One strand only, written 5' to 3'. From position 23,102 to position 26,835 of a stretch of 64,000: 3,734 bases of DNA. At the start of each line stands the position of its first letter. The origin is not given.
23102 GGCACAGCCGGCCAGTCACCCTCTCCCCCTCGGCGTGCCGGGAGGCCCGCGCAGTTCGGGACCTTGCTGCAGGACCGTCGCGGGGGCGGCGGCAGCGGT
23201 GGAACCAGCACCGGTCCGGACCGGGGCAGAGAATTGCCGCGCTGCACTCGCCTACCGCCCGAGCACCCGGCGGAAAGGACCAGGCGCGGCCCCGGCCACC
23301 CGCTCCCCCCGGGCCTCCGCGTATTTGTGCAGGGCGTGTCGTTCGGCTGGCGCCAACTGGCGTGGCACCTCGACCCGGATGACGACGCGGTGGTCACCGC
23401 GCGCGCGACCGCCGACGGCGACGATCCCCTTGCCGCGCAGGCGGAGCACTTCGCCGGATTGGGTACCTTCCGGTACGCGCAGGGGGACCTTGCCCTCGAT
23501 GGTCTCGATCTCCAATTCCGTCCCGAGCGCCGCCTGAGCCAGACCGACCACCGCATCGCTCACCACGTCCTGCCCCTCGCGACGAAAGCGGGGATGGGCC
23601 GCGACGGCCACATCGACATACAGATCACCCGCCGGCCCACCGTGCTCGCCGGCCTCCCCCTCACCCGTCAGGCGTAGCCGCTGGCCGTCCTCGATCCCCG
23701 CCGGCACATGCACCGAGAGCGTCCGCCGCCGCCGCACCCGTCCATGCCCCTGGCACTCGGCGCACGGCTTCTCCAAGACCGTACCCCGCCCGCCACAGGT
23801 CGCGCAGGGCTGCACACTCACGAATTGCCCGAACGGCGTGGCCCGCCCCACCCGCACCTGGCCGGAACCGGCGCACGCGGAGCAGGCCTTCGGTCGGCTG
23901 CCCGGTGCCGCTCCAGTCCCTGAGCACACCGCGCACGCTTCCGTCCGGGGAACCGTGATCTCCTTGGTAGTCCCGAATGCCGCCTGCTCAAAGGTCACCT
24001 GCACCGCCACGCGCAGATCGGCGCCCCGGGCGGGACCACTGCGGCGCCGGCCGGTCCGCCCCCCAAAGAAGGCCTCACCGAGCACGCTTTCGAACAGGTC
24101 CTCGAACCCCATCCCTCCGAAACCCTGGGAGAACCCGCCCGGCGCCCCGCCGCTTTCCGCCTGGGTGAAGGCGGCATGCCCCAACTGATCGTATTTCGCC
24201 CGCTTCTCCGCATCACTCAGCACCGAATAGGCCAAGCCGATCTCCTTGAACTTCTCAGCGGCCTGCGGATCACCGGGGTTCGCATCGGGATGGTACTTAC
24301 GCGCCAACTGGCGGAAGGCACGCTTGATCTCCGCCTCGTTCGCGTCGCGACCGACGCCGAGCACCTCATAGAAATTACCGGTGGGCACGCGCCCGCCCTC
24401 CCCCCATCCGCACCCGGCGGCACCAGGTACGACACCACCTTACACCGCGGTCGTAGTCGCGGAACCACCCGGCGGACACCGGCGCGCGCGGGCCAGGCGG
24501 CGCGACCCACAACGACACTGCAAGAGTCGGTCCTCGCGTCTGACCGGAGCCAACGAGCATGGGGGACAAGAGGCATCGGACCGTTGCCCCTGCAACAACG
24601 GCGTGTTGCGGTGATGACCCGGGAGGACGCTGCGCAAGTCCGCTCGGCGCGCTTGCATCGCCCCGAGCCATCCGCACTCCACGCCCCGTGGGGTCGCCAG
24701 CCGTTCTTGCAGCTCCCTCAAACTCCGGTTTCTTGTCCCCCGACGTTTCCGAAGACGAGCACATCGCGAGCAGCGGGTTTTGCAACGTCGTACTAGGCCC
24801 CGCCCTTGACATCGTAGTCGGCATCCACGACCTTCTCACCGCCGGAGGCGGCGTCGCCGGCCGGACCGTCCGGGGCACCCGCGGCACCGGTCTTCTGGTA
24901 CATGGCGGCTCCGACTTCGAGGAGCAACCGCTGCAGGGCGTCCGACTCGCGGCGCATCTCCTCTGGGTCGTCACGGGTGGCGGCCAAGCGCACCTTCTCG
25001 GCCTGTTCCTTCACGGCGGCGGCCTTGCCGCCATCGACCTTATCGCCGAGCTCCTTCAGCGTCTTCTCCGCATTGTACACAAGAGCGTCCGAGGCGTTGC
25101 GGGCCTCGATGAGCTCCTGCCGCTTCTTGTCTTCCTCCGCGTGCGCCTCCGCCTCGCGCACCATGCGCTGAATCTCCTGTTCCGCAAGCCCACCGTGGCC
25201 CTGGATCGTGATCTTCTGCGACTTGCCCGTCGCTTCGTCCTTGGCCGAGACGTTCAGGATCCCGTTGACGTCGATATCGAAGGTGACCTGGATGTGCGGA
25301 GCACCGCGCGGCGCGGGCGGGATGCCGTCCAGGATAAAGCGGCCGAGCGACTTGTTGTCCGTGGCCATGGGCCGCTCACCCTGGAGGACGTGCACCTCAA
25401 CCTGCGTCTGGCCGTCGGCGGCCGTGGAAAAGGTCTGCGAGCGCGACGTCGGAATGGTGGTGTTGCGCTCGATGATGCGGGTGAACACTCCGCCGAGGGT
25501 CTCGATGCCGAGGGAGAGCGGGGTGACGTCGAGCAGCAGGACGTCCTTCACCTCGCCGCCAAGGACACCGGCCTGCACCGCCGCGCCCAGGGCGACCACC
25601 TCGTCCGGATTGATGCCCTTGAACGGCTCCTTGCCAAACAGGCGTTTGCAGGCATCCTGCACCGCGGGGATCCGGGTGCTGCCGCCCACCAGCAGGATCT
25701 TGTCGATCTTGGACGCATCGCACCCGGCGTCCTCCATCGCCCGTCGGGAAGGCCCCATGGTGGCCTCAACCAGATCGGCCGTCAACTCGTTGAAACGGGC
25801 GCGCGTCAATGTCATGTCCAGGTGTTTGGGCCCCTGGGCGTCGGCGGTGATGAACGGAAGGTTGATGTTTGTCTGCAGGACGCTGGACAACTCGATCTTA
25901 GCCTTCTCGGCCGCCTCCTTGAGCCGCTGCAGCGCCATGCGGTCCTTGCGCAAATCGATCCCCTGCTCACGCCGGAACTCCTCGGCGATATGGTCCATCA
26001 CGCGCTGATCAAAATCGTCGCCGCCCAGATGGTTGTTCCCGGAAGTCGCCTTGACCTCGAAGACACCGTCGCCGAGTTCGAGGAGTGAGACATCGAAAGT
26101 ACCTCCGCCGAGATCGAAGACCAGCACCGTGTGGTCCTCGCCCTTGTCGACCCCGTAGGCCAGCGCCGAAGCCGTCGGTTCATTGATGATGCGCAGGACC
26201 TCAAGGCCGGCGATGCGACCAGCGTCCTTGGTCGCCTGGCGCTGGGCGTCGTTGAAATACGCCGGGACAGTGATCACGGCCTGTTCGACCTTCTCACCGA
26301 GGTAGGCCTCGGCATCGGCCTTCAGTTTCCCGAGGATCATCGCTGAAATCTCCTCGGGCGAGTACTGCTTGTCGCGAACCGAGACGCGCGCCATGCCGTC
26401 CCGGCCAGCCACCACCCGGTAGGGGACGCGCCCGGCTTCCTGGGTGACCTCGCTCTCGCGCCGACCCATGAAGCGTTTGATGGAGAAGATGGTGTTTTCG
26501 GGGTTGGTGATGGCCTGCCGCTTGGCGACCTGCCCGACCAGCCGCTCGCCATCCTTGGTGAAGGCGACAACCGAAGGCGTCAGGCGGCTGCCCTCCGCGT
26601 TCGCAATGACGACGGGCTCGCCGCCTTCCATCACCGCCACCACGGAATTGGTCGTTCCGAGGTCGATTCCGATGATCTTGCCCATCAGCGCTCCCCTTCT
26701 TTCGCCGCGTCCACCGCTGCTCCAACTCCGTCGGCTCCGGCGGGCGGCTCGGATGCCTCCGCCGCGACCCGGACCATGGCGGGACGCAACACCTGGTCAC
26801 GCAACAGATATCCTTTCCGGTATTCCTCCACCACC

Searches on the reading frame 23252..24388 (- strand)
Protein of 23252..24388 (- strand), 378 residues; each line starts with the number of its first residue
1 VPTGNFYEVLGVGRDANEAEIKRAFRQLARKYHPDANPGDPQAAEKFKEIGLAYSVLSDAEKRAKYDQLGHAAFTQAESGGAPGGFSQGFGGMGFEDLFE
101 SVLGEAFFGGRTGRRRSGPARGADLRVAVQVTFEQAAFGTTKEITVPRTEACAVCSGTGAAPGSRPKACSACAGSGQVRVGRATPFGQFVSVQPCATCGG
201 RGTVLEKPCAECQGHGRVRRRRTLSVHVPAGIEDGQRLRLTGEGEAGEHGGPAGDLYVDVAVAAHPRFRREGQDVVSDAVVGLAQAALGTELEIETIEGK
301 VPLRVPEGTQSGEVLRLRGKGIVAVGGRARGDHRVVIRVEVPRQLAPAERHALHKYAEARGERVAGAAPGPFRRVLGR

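Call 12: search_protein_families(library=pfam, proteins=[window:23252-24388:-])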
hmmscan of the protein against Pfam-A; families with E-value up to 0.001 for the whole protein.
window:23252-24388:- (378 aa): 3 families
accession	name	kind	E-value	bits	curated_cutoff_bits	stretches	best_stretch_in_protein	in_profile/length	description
PF01556.23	DnaJ_C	-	1.1e-49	168.7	26.6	1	126-342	2-152/152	DnaJ C terminal domain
PF00226.36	DnaJ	-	1.8e-27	95.6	27.8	1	5-67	1-63/63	DnaJ domain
PF00684.25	DnaJ_CXXCXGXG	-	1.5e-15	57.6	32.7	1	152-216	1-65/65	DnaJ central domain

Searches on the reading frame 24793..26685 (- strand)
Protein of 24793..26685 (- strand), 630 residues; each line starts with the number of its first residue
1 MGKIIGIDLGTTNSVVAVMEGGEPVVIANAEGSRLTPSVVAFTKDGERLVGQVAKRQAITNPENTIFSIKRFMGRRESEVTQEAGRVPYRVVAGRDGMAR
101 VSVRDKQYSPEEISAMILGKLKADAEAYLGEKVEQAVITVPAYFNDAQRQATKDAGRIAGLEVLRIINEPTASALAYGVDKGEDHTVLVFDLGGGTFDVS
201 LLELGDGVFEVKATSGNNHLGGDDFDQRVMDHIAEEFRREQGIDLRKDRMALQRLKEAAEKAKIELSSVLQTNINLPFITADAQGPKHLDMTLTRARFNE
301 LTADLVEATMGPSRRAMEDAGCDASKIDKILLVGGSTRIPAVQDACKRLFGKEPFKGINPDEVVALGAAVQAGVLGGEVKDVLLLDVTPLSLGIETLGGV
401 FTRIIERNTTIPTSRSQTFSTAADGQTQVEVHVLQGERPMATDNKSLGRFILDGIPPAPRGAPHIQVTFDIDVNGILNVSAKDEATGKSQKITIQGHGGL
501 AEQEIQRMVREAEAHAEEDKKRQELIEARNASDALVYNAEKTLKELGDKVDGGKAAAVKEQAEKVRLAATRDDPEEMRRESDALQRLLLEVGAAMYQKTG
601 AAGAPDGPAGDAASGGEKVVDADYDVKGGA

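Call 12: search_protein_families(library=pfam, proteins=[window:24793-26685:-])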
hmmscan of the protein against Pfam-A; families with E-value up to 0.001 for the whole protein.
window:24793-26685:- (630 aa): 2 families
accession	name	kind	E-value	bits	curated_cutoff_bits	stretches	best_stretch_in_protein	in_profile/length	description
PF00012.26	HSP70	-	4.9e-264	877.5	20.6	1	4-597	1-599/599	Hsp70 protein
PF06723.19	MreB_Mbl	-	6.3e-17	61.9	27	1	132-244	92-199/327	MreB/Mbl protein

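Call 16: find_encoding_contigs(protein=window:24793-26685:-, flank=10000, max_places=6)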
Protein window:24793-26685:- (630 aa): 15 contigs read that carry it; 6 places shown.
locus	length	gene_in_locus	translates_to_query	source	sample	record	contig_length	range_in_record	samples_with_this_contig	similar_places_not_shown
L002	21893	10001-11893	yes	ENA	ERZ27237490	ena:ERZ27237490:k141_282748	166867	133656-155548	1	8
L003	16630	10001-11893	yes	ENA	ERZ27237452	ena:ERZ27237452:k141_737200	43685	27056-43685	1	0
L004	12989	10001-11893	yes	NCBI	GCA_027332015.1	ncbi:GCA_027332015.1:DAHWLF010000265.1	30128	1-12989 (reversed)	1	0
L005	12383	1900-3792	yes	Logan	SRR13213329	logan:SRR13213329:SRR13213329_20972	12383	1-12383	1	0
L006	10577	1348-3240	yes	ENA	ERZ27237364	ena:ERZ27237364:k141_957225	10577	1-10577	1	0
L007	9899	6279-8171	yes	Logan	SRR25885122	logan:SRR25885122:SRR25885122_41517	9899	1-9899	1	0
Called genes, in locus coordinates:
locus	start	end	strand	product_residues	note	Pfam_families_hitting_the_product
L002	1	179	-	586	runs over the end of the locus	PF01558:POR, PF01855:POR_N, PF02780:Transketolase_C (weak), PF17147:PFOR_II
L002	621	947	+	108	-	PF04020:Phage_holin_4_2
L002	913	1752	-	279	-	-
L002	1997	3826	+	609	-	PF00009:GTP_EFTU, PF03144:GTP_EFTU_D2, PF00679:EFG_C, PF06421:LepA_C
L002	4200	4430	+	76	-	PF00269:SASP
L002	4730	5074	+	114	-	PF10710:DUF2512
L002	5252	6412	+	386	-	PF04055:Radical_SAM, PF06969:HemN_C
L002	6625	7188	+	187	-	PF01909:NTP_transf_2, PF18765:Polbeta (faint)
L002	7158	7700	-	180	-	-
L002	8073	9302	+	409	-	PF01628:HrcA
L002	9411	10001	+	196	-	PF01025:GrpE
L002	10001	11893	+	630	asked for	PF00012:HSP70, PF06723:MreB_Mbl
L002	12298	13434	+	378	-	PF00226:DnaJ, PF01556:DnaJ_C, PF00684:DnaJ_CXXCXGXG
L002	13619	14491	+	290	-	PF06325:PrmA, PF05175:MTS, PF02475:TRM5-TYW2_MTfase (weak), PF13649:Methyltransf_25, PF13847:Methyltransf_31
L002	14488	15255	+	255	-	PF04452:Methyltrans_RNA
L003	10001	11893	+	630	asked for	PF00012:HSP70, PF06723:MreB_Mbl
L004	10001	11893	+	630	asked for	PF00012:HSP70, PF06723:MreB_Mbl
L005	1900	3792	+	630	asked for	PF00012:HSP70, PF06723:MreB_Mbl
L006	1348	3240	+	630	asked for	PF00012:HSP70, PF06723:MreB_Mbl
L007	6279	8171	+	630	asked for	PF00012:HSP70, PF06723:MreB_Mbl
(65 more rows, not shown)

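Call 52: find_homologous_proteins(query=window:24793-26685:-, max_evalue=1e-100)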
Query window:24793-26685:- (630 aa): 8000 proteins with E <= 1e-100 among 8000 candidates; the best 120 are listed.
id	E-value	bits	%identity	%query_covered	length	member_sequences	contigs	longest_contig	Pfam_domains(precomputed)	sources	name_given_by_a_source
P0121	0.0e+0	1359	100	100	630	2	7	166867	PF00012.27,PF06723.20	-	-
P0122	0.0e+0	1252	92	100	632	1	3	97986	PF00012.27,PF06723.20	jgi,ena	-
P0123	0.0e+0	1184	87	100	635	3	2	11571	PF00012.27,PF06723.20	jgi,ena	-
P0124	0.0e+0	1175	87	100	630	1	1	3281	PF00012.27,PF06723.20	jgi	jgi:molecular chaperone DnaK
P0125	0.0e+0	1171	86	100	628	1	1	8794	PF00012.27,PF06723.20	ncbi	-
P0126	0.0e+0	1167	86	100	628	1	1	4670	PF00012.27,PF06723.20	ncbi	-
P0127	0.0e+0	1166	85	100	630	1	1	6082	PF00012.27,PF06723.20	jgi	jgi:molecular chaperone DnaK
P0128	0.0e+0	1164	85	100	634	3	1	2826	PF00012.27,PF06723.20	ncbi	-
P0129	0.0e+0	1154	86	100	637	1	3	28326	PF00012.27,PF06723.20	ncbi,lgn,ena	-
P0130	0.0e+0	1149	84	100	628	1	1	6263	PF00012.27,PF06723.20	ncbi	-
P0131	0.0e+0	1149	84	100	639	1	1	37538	PF00012.27,PF06723.20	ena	-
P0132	0.0e+0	1147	86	98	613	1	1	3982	PF00012.27,PF06723.20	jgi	jgi:molecular chaperone DnaK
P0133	0.0e+0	1142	84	100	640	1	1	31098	PF00012.27,PF06723.20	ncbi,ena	-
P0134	0.0e+0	1141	84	100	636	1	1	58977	PF00012.27,PF06723.20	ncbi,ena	-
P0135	0.0e+0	1140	83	100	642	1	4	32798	PF00012.27,PF06723.20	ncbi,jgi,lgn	jgi:molecular chaperone DnaK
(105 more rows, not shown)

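Call 53: find_encoding_contigs(protein=P0122, flank=10000, max_places=2)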
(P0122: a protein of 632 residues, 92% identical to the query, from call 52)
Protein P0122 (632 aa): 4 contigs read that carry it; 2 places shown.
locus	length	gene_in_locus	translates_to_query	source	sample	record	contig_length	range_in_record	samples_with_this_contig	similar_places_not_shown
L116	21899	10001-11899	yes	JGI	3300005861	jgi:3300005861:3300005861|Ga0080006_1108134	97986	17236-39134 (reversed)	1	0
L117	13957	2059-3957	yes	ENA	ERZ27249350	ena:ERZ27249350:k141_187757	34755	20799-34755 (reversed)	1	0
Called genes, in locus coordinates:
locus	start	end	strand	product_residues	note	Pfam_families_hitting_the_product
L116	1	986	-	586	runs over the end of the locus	PF01558:POR, PF01855:POR_N, PF02780:Transketolase_C (weak), PF17147:PFOR_II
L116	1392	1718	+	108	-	PF04020:Phage_holin_4_2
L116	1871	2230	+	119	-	-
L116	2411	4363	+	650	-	PF00009:GTP_EFTU, PF22042:EF-G_D2 (faint), PF03144:GTP_EFTU_D2, PF00679:EFG_C, PF06421:LepA_C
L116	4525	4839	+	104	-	PF00269:SASP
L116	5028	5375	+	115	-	-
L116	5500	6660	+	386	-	PF04055:Radical_SAM, PF06969:HemN_C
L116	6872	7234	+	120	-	PF01909:NTP_transf_2, PF18765:Polbeta (weak)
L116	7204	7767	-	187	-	-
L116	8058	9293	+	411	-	PF01628:HrcA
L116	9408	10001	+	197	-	PF01025:GrpE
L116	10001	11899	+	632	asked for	PF00012:HSP70, PF06723:MreB_Mbl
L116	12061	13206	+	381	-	PF00226:DnaJ, PF01556:DnaJ_C, PF00684:DnaJ_CXXCXGXG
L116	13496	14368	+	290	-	PF06325:PrmA, PF03602:Cons_hypoth95 (faint), PF05175:MTS, PF02353:CMAS (weak), PF02475:TRM5-TYW2_MTfase (weak), PF08241:Methyltransf_11 (faint), PF13649:Methyltransf_25, PF13847:Methyltransf_31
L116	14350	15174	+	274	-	PF04452:Methyltrans_RNA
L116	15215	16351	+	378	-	PF01820:Dala_Dala_lig_N, PF02786:CPSase_L_D2 (weak), PF02222:ATP-grasp, PF07478:Dala_Dala_lig_C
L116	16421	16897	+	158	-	PF11969:DcpS_C, PF01230:HIT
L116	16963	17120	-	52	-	-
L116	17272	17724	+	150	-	PF09424:YqeY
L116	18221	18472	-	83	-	PF07311:Dodecin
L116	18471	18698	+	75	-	-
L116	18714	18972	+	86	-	-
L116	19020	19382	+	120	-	PF07873:YabP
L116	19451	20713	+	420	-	PF06898:YqfD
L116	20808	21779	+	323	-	PF13401:AAA_22 (faint), PF02562:PhoH, PF13245:AAA_19 (weak), PF13604:AAA_30 (weak)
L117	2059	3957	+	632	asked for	PF00012:HSP70, PF06723:MreB_Mbl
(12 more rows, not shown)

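Call 54: find_encoding_contigs(protein=P0129, flank=10000, max_places=2)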
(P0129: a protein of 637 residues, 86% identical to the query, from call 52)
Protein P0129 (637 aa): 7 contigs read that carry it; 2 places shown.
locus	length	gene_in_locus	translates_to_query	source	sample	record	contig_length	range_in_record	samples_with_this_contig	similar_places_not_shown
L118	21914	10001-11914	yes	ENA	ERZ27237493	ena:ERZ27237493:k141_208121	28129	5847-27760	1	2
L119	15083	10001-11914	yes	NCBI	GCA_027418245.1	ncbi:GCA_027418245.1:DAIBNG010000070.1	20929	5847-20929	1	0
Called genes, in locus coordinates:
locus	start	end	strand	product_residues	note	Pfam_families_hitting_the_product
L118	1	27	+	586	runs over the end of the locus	PF01558:POR, PF01855:POR_N, PF17147:PFOR_II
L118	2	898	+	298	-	PF02775:TPP_enzyme_C, PF12367:PFO_beta_C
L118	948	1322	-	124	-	PF10710:DUF2512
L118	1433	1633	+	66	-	-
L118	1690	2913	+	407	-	PF00174:Oxidored_molyb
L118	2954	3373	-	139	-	-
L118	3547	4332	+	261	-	PF01209:Ubie_methyltran, PF13489:Methyltransf_23 (weak), PF01135:PCMT (weak), PF13847:Methyltransf_31, PF08241:Methyltransf_11, PF08242:Methyltransf_12 (weak), PF13649:Methyltransf_25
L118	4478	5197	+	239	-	PF16697:Yop-YscD_cpl, PF00498:FHA, PF00486:Trans_reg_C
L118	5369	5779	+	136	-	-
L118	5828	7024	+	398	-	PF04055:Radical_SAM, PF06969:HemN_C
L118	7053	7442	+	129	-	PF01909:NTP_transf_2, PF18765:Polbeta (faint)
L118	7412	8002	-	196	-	-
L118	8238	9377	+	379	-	PF01628:HrcA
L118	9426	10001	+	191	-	PF01025:GrpE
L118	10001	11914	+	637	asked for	PF00012:HSP70, PF06723:MreB_Mbl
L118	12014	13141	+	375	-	PF00226:DnaJ, PF01556:DnaJ_C, PF00684:DnaJ_CXXCXGXG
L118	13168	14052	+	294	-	PF06325:PrmA, PF05175:MTS, PF02475:TRM5-TYW2_MTfase (weak), PF13847:Methyltransf_31, PF08241:Methyltransf_11 (weak), PF08242:Methyltransf_12 (weak), PF13649:Methyltransf_25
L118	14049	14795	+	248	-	PF20260:PUA_4 (weak), PF04452:Methyltrans_RNA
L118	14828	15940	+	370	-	PF01820:Dala_Dala_lig_N, PF02786:CPSase_L_D2 (weak), PF02222:ATP-grasp, PF07478:Dala_Dala_lig_C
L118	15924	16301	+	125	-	PF11969:DcpS_C, PF01230:HIT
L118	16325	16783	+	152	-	PF09424:YqeY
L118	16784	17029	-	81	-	PF07311:Dodecin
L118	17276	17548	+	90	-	PF07873:YabP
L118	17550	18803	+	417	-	PF06898:YqfD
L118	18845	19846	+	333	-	PF02562:PhoH, PF13245:AAA_19 (weak), PF13604:AAA_30 (weak)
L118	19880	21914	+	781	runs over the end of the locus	PF07697:7TMR-HDED, PF07698:7TM-7TMR_HD, PF01966:HD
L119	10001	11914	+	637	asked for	PF00012:HSP70, PF06723:MreB_Mbl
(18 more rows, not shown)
